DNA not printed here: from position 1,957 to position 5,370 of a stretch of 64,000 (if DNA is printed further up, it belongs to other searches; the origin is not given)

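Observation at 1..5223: OLD-family ATPase-Toprim nuclease coupled to a type III Res-like SF2 helicase-nuclease, a Gabija-like pair with a non-canonical helicase partner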

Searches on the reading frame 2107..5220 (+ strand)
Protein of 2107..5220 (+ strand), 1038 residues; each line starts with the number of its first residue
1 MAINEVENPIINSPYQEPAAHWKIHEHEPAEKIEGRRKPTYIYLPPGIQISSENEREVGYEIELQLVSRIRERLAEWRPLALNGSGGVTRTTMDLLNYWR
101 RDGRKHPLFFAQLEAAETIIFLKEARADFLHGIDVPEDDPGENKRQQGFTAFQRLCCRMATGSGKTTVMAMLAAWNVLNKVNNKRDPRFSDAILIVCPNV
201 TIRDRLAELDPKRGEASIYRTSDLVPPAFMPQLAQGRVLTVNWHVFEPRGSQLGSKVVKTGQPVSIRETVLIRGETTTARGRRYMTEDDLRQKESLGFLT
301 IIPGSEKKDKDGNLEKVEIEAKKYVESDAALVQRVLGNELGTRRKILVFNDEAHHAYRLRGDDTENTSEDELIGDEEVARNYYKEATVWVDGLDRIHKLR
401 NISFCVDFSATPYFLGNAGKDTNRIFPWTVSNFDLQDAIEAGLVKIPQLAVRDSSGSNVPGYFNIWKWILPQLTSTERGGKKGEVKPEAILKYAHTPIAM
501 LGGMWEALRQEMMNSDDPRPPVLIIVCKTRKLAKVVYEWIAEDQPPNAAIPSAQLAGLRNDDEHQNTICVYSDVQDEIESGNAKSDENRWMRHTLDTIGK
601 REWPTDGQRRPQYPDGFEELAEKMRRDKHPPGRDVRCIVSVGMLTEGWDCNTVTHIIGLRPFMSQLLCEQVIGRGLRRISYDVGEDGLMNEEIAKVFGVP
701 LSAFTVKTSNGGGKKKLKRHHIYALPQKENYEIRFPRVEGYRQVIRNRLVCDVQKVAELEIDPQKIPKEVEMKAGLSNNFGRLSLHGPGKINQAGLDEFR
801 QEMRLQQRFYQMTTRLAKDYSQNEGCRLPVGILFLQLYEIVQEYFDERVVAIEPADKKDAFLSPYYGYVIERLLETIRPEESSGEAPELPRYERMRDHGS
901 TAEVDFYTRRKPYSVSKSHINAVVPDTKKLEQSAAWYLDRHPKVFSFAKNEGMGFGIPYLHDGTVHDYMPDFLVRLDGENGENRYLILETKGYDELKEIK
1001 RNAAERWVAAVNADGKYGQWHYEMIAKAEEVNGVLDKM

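Call 4: search_protein_families(library=pfam, proteins=[window:2107-5220:+], max_evalue=0.01)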
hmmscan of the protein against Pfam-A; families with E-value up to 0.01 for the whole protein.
window:2107-5220:+ (1038 aa): 4 families
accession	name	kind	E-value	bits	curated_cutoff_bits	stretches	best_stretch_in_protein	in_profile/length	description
PF04851.21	ResIII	-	2.8e-07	31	22.5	1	146-206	20-69/164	Type III restriction enzyme, res subunit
PF08722.17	Tn7_TnsA-like_N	-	0.00032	21.6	26.5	1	947-1009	7-68/85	TnsA-like endonuclease N terminal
PF19778.5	RE_endonuc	-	0.00059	20.1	23.4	1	926-1003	11-83/108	Endonuclease domain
PF18766.7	SWI2_SNF2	-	0.0039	17.3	26.7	0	338-444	112-185/221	SWI2/SNF2 ATPase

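Call 5: search_protein_families(library=padloc, proteins=[window:2107-5220:+], max_evalue=0.01)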
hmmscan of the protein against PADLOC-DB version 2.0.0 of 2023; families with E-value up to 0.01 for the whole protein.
window:2107-5220:+ (1038 aa): 7 families
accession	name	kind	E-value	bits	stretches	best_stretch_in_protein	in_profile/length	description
PDLC03648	REase_III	-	4.2e-08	29.8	1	632-678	308-354/871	Type III restriction enzyme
PDLC03647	REase_III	-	4.8e-06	23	0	635-678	507-550/989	Type III restriction enzyme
PDLC03649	REase_III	-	0.00087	15.3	0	944-1002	876-931/973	Type III restriction enzyme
PDLC03047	REase_I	-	0.0011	14.8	1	630-681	655-706/1107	Type I restriction enzyme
PDLC02704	PbeA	-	0.0031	14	0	158-200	276-314/682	PbeA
PDLC03653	REase_III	-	0.0039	13.3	0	903-993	732-824/883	Type III restriction enzyme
PDLC03658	mREase_IV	-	0.0092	11.7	0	635-680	502-547/953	Type IV methyl-directed restriction enzyme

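Call 6: search_protein_families(library=ncbifam, proteins=[window:2107-5220:+], max_evalue=0.1)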
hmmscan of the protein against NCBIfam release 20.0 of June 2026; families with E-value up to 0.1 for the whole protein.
window:2107-5220:+ (1038 aa): 6 families
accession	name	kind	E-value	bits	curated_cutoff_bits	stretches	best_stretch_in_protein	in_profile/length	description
NF046055.1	restr_BPTD_3080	equivalog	2.9e-294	978.8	800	1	6-1037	1-968/970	BPTD_3080 family restriction endonuclease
NF012027.0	PRK15483.1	equivalog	2e-05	22.7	564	1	939-1007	882-953/986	type III restriction-modification system endonuclease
NF053632.1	heli_RadD_YejH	equivalog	3.1e-05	22.5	720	1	633-679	297-343/573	DNA repair helicase RadD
NF008521.0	PRK11448.1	equivalog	0.0044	15.1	729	1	636-679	758-801/1123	type I restriction-modification system endonuclease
NF046051.1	restrict_EcoAI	equivalog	0.0088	14.5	550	0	639-677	475-513/768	EcoAI/FtnUII family type I restriction enzme subunit R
NF033179.1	TnsA_like_Actin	subfamily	0.027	13.9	110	1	928-1031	44-136/212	TnsA-like heteromeric transposase endonuclease subunit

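Call 9: search_solved_structures(query=window:2107-5220:+, max_evalue=1)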
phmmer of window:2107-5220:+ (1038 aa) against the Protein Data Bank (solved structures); distinct sequences matched with E-value up to 1: 2.
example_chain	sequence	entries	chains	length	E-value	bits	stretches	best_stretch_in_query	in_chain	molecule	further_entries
6jde_B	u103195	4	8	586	0.1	13.4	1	635-678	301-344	Putative DNA repair helicase RadD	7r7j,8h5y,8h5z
7clg_A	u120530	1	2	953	0.31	11.8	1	635-680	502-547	Putative helicase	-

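Call 25: find_related_loci(query=A2, collection=genome_contigs, flank=10000)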
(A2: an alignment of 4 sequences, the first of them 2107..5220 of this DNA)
Query A2 (1038 aa) in genome_contigs; peptide patterns used: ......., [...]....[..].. (x = any residue, [..] = any of these).
105 stretches matched a pattern; 53 encode a relative of the query (tblastn E <= 1e-3); 52 distinct loci.
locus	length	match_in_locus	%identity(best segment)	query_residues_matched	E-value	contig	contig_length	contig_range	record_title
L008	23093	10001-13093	75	1-1038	0e+0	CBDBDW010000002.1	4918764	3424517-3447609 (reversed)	MAG: Gammaproteobacteria bacterium isolate 554e3a7e-5989-4f2a-9094-f6ca052332fc genome assembly, contig: contig_2, whole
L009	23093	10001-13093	76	1-1038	0e+0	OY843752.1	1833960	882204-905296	MAG: uncultured candidatus Porisulfidus sp. isolate e629978e-7072-48df-9c22-0ee86b3b6d73 genome assembly, chromosome: 1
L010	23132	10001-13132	74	1-1038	0e+0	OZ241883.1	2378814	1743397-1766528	MAG: Candidatus Oxydemutator sp. isolate ab8917f1-825d-4d05-ac93-14152a76d45d genome assembly, chromosome: 1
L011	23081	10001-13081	73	1-1030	0e+0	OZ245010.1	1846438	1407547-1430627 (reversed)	MAG: Candidatus Oxydemutatoraceae bacterium isolate ab49ed24-c91f-451f-9d16-9eaa7661b6c2 genome assembly, chromosome: 1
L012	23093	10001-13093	73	1-1038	0e+0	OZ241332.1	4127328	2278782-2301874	MAG: uncultured Candidatus Binatia bacterium isolate ce7e85d1-9959-44a0-99a7-1c122dec4f51 genome assembly, chromosome: 1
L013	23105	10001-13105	70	1-1037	0e+0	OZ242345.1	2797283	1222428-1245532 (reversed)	MAG: Candidatus Azotimanducaceae bacterium isolate 00e0b372-dc9d-4322-ab81-f660e8d24ab1 genome assembly, chromosome: 1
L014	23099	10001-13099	70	1-1035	0e+0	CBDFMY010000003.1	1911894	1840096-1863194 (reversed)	MAG: Candidatus Poriferihabitaceae bacterium isolate 6ea70c23-f6ae-4937-b9b1-d70173c59256 genome assembly, contig: conti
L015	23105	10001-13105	70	1-1037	0e+0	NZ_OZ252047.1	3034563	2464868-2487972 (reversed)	MAG: Candidatus Spongiihabitans sp. isolate 0f302991-e8ce-4c27-b8b3-1c27fcb5bdee chromosome 1, complete sequence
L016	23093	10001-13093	71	5-1037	0e+0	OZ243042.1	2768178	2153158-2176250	MAG: Candidatus Poriferihabitaceae bacterium isolate 49d6dd85-0fda-43e6-b460-8c6e23e76669 genome assembly, chromosome: 1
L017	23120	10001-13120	69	1-1038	0e+0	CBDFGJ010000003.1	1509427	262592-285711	MAG: Candidatus Azophilus sp. isolate f102704b-53fb-4e8e-be65-141b9fb3dbf7 genome assembly, contig: contig_3, whole geno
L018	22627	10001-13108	70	1-1037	0e+0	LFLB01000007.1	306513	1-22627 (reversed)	MAG: Candidatus Spongiihabitans thiooxidans isolate LS_SOB contig19451, whole genome shotgun sequence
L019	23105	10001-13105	69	1-1037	0e+0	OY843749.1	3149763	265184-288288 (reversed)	MAG: Arenicellales bacterium isolate be53ef9f-0ae9-4f29-a0ed-3ab0769f1983 genome assembly, chromosome: 1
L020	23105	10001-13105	70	1-1037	0e+0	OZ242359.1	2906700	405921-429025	MAG: Candidatus Azotimanducaceae bacterium isolate 7bf1feec-c378-4ebb-b472-d470633686a9 genome assembly, chromosome: 1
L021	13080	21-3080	69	1-1035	0e+0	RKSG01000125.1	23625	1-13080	MAG: Nitrospirales bacterium isolate PNGst_C_binSS2 scaffold_22, whole genome shotgun sequence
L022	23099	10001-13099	65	1-1038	0e+0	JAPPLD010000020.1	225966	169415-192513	MAG: Gammaproteobacteria bacterium isolate RHO3_bin_14 NODE_91_length_225966_cov_95.069970, whole genome shotgun sequenc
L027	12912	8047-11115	54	5-1025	0e+0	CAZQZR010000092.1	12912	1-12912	MAG TPA_asm: uncultured bacterium isolate SRP178699_co1_414 genome assembly, contig: NODE_6456_length_12912_cov_23.12467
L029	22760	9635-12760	54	5-1038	0e+0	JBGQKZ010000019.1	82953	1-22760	MAG: Gemmataceae bacterium isolate OBJ2_061818_050_5 k141_3085694_length_82953_cov_23.9914, whole genome shotgun sequenc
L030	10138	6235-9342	55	5-1037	0e+0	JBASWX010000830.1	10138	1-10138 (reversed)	MAG: Planctomycetota bacterium isolate MFD03231_ilm_asm_bin1 k127_174617, whole genome shotgun sequence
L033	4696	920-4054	53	5-1036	0e+0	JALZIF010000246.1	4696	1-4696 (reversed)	MAG: Gemmatimonadota bacterium isolate MOJ bin7 SC8837-39_k127_1810780, whole genome shotgun sequence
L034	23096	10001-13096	62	1-1038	0e+0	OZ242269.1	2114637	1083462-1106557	MAG: Nitrospirales bacterium isolate 0ee571f2-8639-4f8e-9eaa-93cf1acbcd03 genome assembly, chromosome: 1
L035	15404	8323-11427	53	5-1037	0e+0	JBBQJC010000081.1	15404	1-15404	MAG: Gemmatimonadales bacterium isolate Co_metawrap_764 Cmw_764_k141_14210298_length_15404_cov_12.0000, whole genome sho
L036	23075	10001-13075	65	5-1037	0e+0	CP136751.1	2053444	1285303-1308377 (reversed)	MAG: Candidatus Zeuxoniibacter abyssi isolate AB1(2) chromosome, complete genome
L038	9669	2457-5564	53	5-1035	0e+0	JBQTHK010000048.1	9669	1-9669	MAG: Gemmatimonadota bacterium isolate SAR178 c_000000177556, whole genome shotgun sequence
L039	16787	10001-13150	51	5-1029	0e+0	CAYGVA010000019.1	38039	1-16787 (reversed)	MAG TPA_asm: uncultured Leptolyngbya sp. isolate ERP117304_co3_78 genome assembly, contig: NODE_1605_length_38039_cov_71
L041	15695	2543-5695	49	5-1037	0e+0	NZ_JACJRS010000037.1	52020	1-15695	Phormidium sp. FACHB-1136 contig37, whole genome shotgun sequence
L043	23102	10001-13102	55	5-1037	0e+0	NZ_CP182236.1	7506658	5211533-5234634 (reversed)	Egbenema sp. FJBBOT/2019 chromosome, complete genome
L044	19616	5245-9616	54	5-1037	0e+0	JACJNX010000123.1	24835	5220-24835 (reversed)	Cyanobacteria bacterium FACHB-63 contig123, whole genome shotgun sequence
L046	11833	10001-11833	66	1-620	0e+0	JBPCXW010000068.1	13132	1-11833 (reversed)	MAG: Gammaproteobacteria bacterium isolate MAG_seacave_26 S1Ck127_12368337, whole genome shotgun sequence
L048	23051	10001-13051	53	4-1024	0e+0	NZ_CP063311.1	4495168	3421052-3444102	Anabaenopsis elenkinii CCIBt3563 chromosome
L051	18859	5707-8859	50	5-1037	0e+0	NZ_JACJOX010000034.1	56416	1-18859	Leptolyngbya sp. FACHB-60 contig34, whole genome shotgun sequence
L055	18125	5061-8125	51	5-1025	0e+0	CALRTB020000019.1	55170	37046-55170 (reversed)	MAG: Sphingobacterium thalpophilum isolate JJ-K1D3-5-5-mx-bin566 genome assembly, contig: JJ-SE1623-30-C19, whole genome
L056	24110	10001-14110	53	5-1037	0e+0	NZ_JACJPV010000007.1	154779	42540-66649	Anabaena sp. FACHB-1237 contig7, whole genome shotgun sequence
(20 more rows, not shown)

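Call 37: search_protein_families(library=pfam, proteins=[L018:6406-7884:+, L018:7850-8347:+, L014:6440-8356:+, L015:6861-8099:+, L027:7433-8032:+, L027:6264-7433:+, L034:6984-7880:+, L015:4139-6880:+], max_evalue=0.001)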
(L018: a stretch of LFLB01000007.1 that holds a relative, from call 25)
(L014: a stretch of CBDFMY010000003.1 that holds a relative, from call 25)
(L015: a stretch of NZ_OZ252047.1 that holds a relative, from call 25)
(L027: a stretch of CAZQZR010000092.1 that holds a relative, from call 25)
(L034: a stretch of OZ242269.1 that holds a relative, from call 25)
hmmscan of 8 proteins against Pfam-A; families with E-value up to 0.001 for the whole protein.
L018:6406-7884:+ (493 aa): 2 families
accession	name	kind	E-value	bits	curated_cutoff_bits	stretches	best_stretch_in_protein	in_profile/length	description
PF13175.12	AAA_15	-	3.2e-22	80.1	32.1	1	2-409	5-373/374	AAA ATPase domain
PF13304.12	AAA_21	-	2.5e-11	44.7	27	1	326-410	221-303/304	AAA domain, putative AbiEii toxin, Type IV TA system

L018:7850-8347:+ (166 aa): 0 families

L014:6440-8356:+ (639 aa): 5 families
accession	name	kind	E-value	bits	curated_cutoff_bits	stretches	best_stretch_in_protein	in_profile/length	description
PF13175.12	AAA_15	-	1.4e-27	97.8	32.1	1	1-395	1-374/374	AAA ATPase domain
PF13304.12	AAA_21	-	1.9e-11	45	27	1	323-394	237-302/304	AAA domain, putative AbiEii toxin, Type IV TA system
PF02463.25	SMC_N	-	3.8e-07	30.2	40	1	3-82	2-81/220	RecF/RecN/SMC N terminal domain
PF13476.12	AAA_23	-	2.3e-05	25.6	27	1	5-251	1-175/201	AAA domain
PF13555.12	AAA_29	-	3.6e-05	23.9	27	1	3-45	1-44/61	P-loop containing region of AAA domain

L015:6861-8099:+ (413 aa): 2 families
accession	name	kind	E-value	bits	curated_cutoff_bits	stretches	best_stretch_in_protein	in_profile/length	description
PF04326.19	SLFN_AlbA_2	-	4.2e-24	85.8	25.3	1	19-135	1-117/118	Schlafen, AlbA_2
PF13749.12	HATPase_c_4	-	8e-19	67.9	26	1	327-410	5-89/89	Putative ATP-dependent DNA helicase recG C-terminal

L027:7433-8032:+ (200 aa): 0 families

L027:6264-7433:+ (390 aa): 5 families
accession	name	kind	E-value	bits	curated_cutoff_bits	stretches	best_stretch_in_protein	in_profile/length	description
PF13304.12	AAA_21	-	1.8e-32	114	27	1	29-329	3-303/304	AAA domain, putative AbiEii toxin, Type IV TA system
PF13175.12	AAA_15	-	1.7e-15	58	32.1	2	285-327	332-373/374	AAA ATPase domain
PF02463.25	SMC_N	-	1.5e-07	31.5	40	1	7-48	3-47/220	RecF/RecN/SMC N terminal domain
PF13555.12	AAA_29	-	1.5e-06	28.3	27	1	7-47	2-44/61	P-loop containing region of AAA domain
PF11398.14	DUF2813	-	1.8e-05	24.8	21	0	4-46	1-43/372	Protein of unknown function (DUF2813)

L034:6984-7880:+ (299 aa): 1 family
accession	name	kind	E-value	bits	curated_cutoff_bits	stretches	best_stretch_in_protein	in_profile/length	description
PF20505.3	DUF6731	-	1.8e-17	64.2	27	1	24-269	36-273/295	Family of unknown function (DUF6731)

L015:4139-6880:+ (914 aa): 3 families
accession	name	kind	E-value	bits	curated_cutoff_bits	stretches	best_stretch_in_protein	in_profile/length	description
PF13304.12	AAA_21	-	2.2e-07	31.7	27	0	791-852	238-302/304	AAA domain, putative AbiEii toxin, Type IV TA system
PF02463.25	SMC_N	-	2.5e-05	24.2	40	1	293-342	12-62/220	RecF/RecN/SMC N terminal domain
PF00005.33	ABC_tran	-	0.00097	20.2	25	0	305-341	12-46/137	ABC transporter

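Call 38: search_protein_families(library=pfam, proteins=[L033:209-523:+, L035:7901-8314:+, L038:1288-2430:+, L039:8582-9538:+, L046:7958-9205:+, L046:9201-9956:+, L048:9419-9967:+, L051:4829-5641:+, L055:4656-5042:+, L029:8352-9056:+], max_evalue=0.001)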
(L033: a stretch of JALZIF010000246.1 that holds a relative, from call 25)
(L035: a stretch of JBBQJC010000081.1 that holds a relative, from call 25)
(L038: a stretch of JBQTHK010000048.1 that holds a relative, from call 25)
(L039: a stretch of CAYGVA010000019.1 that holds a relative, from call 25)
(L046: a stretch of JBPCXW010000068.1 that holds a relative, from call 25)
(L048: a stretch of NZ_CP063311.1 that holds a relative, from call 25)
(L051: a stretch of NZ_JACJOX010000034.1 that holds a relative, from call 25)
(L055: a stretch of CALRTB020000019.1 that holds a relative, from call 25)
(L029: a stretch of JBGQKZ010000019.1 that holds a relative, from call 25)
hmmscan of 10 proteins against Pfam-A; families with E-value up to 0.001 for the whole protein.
L033:209-523:+ (105 aa): 2 families
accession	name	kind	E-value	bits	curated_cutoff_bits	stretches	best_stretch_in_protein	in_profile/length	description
PF01909.29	NTP_transf_2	-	2e-12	47.7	21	1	13-100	5-91/93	Nucleotidyltransferase domain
PF18765.7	Polbeta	-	2.3e-07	31.3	26.9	1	18-51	10-43/93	Polymerase beta, Nucleotidyltransferase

L035:7901-8314:+ (138 aa): 1 family
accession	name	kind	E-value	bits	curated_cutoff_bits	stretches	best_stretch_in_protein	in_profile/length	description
PF05168.19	HEPN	-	8.5e-19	68.3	22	1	13-112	2-97/117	HEPN domain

L038:1288-2430:+ (381 aa): 4 families
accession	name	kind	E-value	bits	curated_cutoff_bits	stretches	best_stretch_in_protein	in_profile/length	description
PF02661.23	Fic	-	1.3e-19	71.3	24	1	136-233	2-91/93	Fic/DOC family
PF13784.11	Fic_N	-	8.1e-17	61.5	26.7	1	45-125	3-78/82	Fic/DOC family N-terminal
PF09339.16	HTH_IclR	-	0.00087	19.5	22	0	327-359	17-49/52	IclR helix-turn-helix domain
PF21248.3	SoFic-like_C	-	0.00097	19.7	27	0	319-370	21-72/76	Protein adenylyltransferase SoFic-like, C-terminal domain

L039:8582-9538:+ (319 aa): 0 families

L046:7958-9205:+ (416 aa): 1 family
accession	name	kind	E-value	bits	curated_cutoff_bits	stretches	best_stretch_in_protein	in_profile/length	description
PF22560.2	GMT-wHTH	-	0.00023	22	27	1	332-385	26-78/82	GMT-like wHTH domain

L046:9201-9956:+ (252 aa): 2 families
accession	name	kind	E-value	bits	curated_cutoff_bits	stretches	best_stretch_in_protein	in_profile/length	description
PF07505.17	DUF5131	-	3e-106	354.8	28.9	1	5-242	2-243/243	Protein of unknown function (DUF5131)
PF17338.8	GP88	-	2.6e-06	27.9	24.4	1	20-211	38-228/230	Gene product 88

L048:9419-9967:+ (183 aa): 0 families

L051:4829-5641:+ (271 aa): 0 families

L055:4656-5042:+ (129 aa): 1 family
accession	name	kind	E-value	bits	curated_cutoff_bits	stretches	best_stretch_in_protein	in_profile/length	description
PF01850.27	PIN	-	4.1e-14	53.6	23.6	1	4-121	2-116/120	PIN domain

L029:8352-9056:+ (235 aa): 0 families

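Call 47: search_protein_families(library=padloc, proteins=[L014:7640-8356:+, L027:7433-8032:+, L018:7850-8347:+], max_evalue=1)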
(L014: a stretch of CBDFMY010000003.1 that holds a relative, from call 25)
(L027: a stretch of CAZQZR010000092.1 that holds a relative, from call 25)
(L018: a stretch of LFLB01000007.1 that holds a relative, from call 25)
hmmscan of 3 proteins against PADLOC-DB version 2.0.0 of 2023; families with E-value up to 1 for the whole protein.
L014:7640-8356:+ (239 aa): 2 families
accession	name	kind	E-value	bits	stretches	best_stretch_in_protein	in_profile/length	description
PDLC02358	Old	-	0.00034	17.5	1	9-135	338-463/578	Old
PDLC00073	GajA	-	0.0062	13.5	1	52-137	388-480/589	AAA ATPase domain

L027:7433-8032:+ (200 aa): 9 families
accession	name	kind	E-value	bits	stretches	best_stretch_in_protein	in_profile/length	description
PDLC04194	HEC-01B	-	1.2e-51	173.4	1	5-199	6-199/204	-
PDLC04197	HEC-01B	-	2.9e-38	129.5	1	7-197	5-189/192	-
PDLC04193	HEC-01B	-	6.5e-34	115.5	1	9-197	7-192/195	-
PDLC04191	HEC-01B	-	1.6e-06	26.3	1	55-145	61-148/192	-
PDLC04196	HEC-01B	-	0.00098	17.2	1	55-135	65-149/197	-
PDLC04185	HEC-01B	-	0.0037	15.4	1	91-125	94-127/188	-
PDLC04200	HEC-01B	-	0.011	13.6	1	88-136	113-164/218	-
PDLC04143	HEC-01A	-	0.018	12.7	1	83-113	87-116/190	-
PDLC04201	HEC-01B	-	0.019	12.6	1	96-136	109-151/202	-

L018:7850-8347:+ (166 aa): 0 families
